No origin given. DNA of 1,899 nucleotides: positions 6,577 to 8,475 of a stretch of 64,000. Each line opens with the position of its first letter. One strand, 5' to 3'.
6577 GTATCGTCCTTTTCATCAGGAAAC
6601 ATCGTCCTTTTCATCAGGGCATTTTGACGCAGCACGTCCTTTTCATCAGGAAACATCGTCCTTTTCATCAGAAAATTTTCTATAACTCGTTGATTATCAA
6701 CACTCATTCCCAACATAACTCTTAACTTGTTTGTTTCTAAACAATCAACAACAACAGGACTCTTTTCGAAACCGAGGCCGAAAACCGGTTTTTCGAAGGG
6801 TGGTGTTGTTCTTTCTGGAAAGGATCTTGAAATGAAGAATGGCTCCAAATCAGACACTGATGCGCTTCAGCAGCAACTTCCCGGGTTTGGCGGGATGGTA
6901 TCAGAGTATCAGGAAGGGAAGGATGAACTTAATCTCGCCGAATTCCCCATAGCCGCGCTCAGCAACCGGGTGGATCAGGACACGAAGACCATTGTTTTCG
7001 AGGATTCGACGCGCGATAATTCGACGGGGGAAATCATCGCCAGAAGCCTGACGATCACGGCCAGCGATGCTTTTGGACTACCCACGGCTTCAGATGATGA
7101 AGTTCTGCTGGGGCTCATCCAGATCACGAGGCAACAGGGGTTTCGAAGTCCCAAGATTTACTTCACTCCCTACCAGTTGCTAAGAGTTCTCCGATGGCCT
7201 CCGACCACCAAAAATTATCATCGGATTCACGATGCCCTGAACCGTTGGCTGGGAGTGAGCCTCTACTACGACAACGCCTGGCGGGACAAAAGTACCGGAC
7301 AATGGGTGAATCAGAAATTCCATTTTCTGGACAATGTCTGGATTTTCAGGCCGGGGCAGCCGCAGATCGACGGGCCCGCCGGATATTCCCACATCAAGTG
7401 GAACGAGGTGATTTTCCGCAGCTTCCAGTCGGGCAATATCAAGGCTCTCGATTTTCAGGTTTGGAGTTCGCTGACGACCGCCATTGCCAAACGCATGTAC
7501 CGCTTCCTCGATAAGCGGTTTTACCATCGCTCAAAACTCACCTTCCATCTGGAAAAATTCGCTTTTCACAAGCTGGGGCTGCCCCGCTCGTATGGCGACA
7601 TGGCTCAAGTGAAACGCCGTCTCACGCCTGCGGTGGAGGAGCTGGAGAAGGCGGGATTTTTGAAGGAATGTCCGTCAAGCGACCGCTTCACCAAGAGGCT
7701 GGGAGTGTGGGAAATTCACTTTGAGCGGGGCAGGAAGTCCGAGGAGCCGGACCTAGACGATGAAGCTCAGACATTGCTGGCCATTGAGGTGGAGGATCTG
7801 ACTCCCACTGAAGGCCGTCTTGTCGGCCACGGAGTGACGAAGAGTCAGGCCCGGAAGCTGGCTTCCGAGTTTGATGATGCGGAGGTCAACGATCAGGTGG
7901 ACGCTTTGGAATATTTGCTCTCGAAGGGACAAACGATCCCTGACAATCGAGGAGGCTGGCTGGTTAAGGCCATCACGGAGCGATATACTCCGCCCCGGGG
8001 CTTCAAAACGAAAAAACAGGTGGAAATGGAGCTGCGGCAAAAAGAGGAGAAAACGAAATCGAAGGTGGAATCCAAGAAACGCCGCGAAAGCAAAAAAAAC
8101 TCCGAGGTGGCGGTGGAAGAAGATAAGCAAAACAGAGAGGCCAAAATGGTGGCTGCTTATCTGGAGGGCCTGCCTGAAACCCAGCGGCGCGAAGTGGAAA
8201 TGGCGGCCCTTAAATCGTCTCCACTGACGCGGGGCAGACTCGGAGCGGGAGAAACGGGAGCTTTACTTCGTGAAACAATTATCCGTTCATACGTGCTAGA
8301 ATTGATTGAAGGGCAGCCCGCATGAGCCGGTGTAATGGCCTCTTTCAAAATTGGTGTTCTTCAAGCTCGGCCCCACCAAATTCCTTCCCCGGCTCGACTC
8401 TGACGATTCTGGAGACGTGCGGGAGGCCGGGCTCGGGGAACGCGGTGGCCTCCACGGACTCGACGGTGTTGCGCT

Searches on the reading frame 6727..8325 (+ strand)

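Call 81: search_protein_families(library=pfam, proteins=[window:6727-8325:+], max_evalue=0.001)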
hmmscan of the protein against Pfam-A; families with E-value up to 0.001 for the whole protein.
window:6727-8325:+ (532 aa): 1 family
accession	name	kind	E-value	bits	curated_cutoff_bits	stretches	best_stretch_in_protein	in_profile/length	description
PF10134.15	RPA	-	3.5e-12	46.8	27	1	65-263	1-181/228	Replication initiator protein A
